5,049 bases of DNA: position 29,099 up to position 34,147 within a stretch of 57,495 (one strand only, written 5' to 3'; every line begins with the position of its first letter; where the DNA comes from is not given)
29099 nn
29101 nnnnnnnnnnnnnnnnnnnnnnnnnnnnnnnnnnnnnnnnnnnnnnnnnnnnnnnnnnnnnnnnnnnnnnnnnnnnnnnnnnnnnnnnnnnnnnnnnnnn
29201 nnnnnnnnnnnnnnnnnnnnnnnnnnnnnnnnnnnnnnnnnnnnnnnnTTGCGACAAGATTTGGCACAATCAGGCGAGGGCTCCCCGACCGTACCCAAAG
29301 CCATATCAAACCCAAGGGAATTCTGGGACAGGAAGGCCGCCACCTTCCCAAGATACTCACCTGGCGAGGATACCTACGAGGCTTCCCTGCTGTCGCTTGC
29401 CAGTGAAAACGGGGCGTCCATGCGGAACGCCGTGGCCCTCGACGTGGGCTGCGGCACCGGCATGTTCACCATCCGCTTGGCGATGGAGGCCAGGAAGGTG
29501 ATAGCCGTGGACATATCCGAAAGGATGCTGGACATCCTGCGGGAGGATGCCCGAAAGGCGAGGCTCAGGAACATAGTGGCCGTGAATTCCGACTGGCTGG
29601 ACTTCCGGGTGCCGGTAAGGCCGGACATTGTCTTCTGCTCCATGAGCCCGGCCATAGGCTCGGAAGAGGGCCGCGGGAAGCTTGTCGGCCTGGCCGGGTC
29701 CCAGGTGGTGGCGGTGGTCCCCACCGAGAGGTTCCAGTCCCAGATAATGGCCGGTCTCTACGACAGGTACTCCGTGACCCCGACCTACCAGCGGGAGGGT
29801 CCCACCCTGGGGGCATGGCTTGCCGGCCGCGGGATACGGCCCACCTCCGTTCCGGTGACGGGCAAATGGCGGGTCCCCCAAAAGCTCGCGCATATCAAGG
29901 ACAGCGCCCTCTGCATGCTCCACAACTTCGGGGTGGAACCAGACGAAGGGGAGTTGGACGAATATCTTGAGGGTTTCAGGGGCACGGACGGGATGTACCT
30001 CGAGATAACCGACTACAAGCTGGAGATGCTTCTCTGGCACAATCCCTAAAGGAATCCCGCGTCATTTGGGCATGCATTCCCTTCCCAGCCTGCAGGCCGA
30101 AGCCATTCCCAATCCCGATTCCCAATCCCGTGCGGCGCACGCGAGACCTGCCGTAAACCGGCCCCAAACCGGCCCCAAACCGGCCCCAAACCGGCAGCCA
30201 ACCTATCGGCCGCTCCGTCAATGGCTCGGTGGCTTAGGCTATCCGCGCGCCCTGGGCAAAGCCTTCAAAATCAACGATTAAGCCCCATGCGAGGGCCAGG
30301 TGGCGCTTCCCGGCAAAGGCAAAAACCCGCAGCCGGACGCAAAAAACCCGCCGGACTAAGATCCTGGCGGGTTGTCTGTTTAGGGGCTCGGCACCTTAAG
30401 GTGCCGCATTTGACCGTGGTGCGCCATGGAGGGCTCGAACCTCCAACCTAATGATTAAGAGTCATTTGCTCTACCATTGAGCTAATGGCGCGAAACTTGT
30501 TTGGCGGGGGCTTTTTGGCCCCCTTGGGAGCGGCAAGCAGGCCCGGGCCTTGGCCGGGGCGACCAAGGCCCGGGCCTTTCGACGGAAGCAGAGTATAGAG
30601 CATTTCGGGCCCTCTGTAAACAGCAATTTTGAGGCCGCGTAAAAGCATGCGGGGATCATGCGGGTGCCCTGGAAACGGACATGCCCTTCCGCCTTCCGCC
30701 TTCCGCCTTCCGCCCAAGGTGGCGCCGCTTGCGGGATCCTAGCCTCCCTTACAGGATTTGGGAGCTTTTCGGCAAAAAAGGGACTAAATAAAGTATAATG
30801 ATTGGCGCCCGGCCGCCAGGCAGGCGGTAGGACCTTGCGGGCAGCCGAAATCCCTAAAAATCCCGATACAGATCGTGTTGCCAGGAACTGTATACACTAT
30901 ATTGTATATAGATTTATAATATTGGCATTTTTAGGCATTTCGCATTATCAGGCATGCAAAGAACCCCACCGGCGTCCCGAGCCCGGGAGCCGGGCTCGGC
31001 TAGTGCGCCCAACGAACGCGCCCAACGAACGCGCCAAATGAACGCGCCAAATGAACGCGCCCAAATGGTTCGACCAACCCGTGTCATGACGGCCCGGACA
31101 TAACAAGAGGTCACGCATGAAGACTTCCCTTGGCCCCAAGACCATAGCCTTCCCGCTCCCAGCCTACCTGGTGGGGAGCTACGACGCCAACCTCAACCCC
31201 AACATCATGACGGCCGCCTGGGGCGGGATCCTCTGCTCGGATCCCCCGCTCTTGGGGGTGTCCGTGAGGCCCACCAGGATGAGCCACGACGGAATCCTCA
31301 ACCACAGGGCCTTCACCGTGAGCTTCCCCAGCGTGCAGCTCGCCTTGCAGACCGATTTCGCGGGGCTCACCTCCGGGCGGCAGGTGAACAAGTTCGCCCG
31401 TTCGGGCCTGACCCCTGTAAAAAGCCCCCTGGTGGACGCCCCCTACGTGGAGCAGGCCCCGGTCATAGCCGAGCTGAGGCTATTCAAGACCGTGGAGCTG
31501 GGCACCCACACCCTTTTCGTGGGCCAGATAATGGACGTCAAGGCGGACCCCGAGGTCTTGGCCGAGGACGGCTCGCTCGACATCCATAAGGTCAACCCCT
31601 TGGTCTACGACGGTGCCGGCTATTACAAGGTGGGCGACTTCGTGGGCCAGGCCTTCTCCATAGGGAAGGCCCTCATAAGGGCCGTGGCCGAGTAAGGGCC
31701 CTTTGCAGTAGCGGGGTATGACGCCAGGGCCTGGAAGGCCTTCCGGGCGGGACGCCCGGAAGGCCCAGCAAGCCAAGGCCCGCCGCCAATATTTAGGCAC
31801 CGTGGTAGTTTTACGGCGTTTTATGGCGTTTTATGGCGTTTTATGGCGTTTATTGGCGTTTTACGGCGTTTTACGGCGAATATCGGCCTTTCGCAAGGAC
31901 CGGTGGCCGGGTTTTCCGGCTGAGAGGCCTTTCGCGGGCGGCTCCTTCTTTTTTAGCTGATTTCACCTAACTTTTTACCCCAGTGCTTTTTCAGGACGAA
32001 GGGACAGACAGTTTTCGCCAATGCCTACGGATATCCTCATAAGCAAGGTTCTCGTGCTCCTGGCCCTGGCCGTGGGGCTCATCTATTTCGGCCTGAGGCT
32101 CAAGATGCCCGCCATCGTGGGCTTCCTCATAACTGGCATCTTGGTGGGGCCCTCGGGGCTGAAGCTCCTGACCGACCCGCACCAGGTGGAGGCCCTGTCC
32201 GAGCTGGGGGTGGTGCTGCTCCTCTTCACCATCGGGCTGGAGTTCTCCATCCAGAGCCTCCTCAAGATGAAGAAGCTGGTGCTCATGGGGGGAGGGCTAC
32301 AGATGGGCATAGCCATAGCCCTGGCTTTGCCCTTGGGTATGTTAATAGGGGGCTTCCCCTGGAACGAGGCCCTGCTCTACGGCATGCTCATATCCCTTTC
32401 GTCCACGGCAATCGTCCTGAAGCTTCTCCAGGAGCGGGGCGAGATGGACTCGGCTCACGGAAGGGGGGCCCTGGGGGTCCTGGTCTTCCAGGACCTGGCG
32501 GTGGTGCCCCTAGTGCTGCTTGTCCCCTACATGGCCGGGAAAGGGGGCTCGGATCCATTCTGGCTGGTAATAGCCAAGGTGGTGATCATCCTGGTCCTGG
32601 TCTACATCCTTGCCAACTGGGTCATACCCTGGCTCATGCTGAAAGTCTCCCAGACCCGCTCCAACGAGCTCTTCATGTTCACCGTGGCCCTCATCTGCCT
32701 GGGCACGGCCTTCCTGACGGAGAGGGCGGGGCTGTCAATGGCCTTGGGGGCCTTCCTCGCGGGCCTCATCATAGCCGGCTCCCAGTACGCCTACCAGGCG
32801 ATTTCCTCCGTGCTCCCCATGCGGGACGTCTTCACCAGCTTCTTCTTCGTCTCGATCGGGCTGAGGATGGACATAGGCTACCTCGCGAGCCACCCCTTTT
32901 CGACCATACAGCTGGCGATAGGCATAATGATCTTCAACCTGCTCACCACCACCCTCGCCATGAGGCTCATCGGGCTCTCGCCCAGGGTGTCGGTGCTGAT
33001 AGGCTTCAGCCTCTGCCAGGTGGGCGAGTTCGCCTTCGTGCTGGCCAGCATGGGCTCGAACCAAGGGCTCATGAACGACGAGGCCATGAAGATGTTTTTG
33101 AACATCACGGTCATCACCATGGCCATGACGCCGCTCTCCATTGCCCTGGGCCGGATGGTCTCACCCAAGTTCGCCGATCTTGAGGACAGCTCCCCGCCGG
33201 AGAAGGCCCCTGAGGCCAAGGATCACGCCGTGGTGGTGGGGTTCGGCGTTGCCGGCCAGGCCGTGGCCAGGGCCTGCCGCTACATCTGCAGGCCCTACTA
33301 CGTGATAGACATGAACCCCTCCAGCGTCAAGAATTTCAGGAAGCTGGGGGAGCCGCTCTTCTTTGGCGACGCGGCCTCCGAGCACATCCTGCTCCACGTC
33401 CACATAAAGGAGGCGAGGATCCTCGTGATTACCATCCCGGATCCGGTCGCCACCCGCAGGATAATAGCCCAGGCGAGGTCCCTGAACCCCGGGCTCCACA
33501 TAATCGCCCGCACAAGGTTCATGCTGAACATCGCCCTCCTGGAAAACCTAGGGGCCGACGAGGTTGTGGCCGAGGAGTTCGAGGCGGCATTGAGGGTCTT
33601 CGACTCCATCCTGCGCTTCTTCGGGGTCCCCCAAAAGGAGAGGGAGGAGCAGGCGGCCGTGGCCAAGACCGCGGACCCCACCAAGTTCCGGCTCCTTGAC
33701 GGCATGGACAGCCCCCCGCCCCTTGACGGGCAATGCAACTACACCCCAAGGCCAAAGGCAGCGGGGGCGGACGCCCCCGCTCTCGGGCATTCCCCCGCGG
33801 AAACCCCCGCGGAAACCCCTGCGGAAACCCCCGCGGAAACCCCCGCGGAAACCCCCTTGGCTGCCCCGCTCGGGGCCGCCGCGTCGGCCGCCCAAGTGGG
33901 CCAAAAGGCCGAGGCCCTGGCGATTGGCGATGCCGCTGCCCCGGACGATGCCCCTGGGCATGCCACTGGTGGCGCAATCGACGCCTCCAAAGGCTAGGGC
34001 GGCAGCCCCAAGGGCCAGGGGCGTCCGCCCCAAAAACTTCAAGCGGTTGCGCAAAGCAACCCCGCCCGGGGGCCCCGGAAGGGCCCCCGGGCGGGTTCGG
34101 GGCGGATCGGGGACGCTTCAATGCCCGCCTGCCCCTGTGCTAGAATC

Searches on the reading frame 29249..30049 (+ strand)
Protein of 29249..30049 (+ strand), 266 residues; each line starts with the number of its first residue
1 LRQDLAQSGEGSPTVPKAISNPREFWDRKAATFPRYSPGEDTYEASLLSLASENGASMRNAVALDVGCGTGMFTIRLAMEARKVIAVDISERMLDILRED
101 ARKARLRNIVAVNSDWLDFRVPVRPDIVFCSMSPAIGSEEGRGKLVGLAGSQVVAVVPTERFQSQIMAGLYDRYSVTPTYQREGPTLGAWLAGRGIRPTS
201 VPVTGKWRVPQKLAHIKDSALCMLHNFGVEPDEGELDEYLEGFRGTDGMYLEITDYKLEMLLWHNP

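Call 5: search_protein_families(library=pfam, proteins=[window:29249-30049:+], max_evalue=0.01)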
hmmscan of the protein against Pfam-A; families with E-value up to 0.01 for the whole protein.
window:29249-30049:+ (266 aa): 17 families
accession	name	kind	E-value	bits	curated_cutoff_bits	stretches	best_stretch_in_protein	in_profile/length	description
PF13649.12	Methyltransf_25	-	6.9e-13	49.5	27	1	64-133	2-73/97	Methyltransferase domain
PF13847.12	Methyltransf_31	-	1.7e-10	41.2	27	1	60-131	4-81/145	Methyltransferase domain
PF08241.18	Methyltransf_11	-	2.1e-08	35.1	21.2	1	64-131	1-67/95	Methyltransferase domain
PF08242.18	Methyltransf_12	-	5.9e-08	33.8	30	1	64-131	1-72/98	Methyltransferase domain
PF01728.25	FtsJ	-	1.8e-05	25.2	24.1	1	59-138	21-105/181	FtsJ-like methyltransferase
PF02390.23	Methyltransf_4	-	1.9e-05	24.6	24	1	60-118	2-62/173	Putative methyltransferase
PF05175.20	MTS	-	2e-05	24.7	23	1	60-123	32-97/170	Methyltransferase small domain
PF01209.24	Ubie_methyltran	-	2.2e-05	24.3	20.1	1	58-114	46-105/233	ubiE/COQ5 methyltransferase family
PF00398.26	RrnaAD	-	2.8e-05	23.8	24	1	63-123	34-92/263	Ribosomal RNA adenine dimethylase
PF02475.24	TRM5-TYW2_MTfase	-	0.00011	22.6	28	1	59-126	36-106/164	TRM5/TYW2 methyltransferase domain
PF13489.12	Methyltransf_23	-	0.00011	22.4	27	1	59-105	22-61/164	Methyltransferase domain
PF06325.19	PrmA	-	0.00012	22.2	22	1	57-114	159-217/296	Ribosomal protein L11 methyltransferase (PrmA)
PF09445.16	Methyltransf_15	-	0.00025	21.1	22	1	62-131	3-78/165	RNA cap guanine-N2 methyltransferase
PF05401.17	NodS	-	0.0018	18.6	24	1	59-130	43-112/201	Nodulation protein S (NodS)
PF03848.20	TehB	-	0.0053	16.6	20.4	1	59-117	30-88/193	Tellurite resistance protein TehB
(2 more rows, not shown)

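Call 8: search_protein_families(library=padloc, proteins=[window:29249-30049:+], max_evalue=0.01)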
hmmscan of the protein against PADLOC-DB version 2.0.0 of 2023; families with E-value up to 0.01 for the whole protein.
window:29249-30049:+ (266 aa): 2 families
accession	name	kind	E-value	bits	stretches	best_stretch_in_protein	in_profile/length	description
PDLC04134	mad2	-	2.6e-16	57.6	1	57-131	289-364/492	mads_2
PDLC03354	MTase_II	-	0.0065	13.5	1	24-100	309-381/425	Type II methyltransferase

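Call 9: search_protein_families(library=ncbifam, proteins=[window:29249-30049:+], max_evalue=0.01)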
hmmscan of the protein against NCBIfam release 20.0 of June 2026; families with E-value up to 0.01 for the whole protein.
window:29249-30049:+ (266 aa): 65 families (the best 25 are shown)
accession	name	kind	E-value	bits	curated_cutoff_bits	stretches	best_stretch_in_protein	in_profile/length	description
NF011529.0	PRK14968.1-3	equivalog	2.5e-11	43.4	162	1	36-116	17-91/198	putative methyltransferase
NF041820.1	daptide_MTase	equivalog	4.1e-11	42.8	175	1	40-128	21-108/243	daptide-type RiPP biosynthesis methyltransferase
NF043040.1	corrin_prot_MT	hypoth_equivalog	5.7e-11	42.2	180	1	60-111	42-93/216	corrinoid protein-associated methyltransferase CpaM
TIGR02021.1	BchM-ChlM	equivalog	9e-11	41.6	158.9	1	39-108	36-104/218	magnesium protoporphyrin IX methyltransferase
TIGR02072.1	BioC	equivalog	2e-09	37.6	184.95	1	31-132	7-105/244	malonyl-ACP O-methyltransferase BioC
NF000499.2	Erm23S_rRNA_broad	equivalog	5.2e-09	35.9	212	1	60-130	24-92/244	23S ribosomal RNA methyltransferase Erm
TIGR03534.1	RF_mod_PrmC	equivalog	1.2e-08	34.7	199.1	1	47-118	76-149/253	peptide chain release factor N(5)-glutamine methyltransferase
TIGR00536.1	hemK_fam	subfamily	4.7e-08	32.4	115.5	1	63-118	118-176/286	HemK family protein methyltransferase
TIGR02469.1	CbiT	equivalog_domain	5.4e-08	33.1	78.3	1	59-129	19-93/124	precorrin-6Y C5,15-methyltransferase (decarboxylating) subunit CbiT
NF000337.1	erm_SHROVE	exception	1.7e-07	30.9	320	1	58-126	27-93/248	ErmE/ErmH/ErmO/ErmR family 23S rRNA (adenine(2058)-N(6))-methyltransferase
NF053718.1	23SC1962Mtase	equivalog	3.5e-07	29.3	575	1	57-119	208-270/383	23S rRNA (cytosine(1962)-C(5))-methyltransferase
TIGR01934.1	MenG_MenH_UbiE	subfamily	7.8e-07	28.6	158.35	1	59-114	39-95/223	ubiquinone/menaquinone biosynthesis methyltransferase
TIGR01983.1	UbiG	equivalog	1.1e-06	28.2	102.95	1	56-109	46-99/228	bifunctional 2-polyprenyl-6-hydroxyphenol methylase/3-demethylubiquinol 3-O-methyltransferase UbiG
NF001244.0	PRK00216.1-5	equivalog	2.1e-06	27.2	216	1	58-116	47-109/236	bifunctional demethylmenaquinone methyltransferase/2-methoxy-6-polyprenyl-1,4-benzoquinol methylase UbiE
NF041255.1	mycofact_MftM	equivalog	6.3e-06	25.7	200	1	63-118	143-197/289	mycofactocin oligosaccharide methyltransferase MftM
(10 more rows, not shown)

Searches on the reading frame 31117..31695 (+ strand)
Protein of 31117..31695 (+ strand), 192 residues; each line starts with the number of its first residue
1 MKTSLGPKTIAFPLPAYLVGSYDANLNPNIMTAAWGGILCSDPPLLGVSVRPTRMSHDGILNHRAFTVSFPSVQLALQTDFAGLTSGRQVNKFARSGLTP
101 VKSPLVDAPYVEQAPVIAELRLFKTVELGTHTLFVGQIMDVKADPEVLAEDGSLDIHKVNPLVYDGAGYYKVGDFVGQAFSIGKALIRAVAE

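Call 40: search_protein_families(library=pfam, proteins=[window:31117-31695:+], max_evalue=0.001)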
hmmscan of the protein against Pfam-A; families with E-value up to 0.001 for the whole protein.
window:31117-31695:+ (192 aa): 1 family
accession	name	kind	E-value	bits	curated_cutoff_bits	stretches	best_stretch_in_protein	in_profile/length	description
PF01613.24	Flavin_Reduct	-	1.4e-26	93.8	27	1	12-172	4-152/153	Flavin reductase like domain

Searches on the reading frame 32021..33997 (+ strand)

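Call 40: search_protein_families(library=pfam, proteins=[window:32021-33997:+], max_evalue=0.001)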
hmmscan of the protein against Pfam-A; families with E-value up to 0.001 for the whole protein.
window:32021-33997:+ (658 aa): 2 families
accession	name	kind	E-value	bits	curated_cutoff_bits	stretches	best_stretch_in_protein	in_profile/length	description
PF00999.27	Na_H_Exchanger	-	1e-64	219.2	26.2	1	14-374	3-369/375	Sodium/hydrogen exchanger, transmembrane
PF02254.24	TrkA_N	-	8.8e-23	81.3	23.8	1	404-516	2-114/116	TrkA-N domain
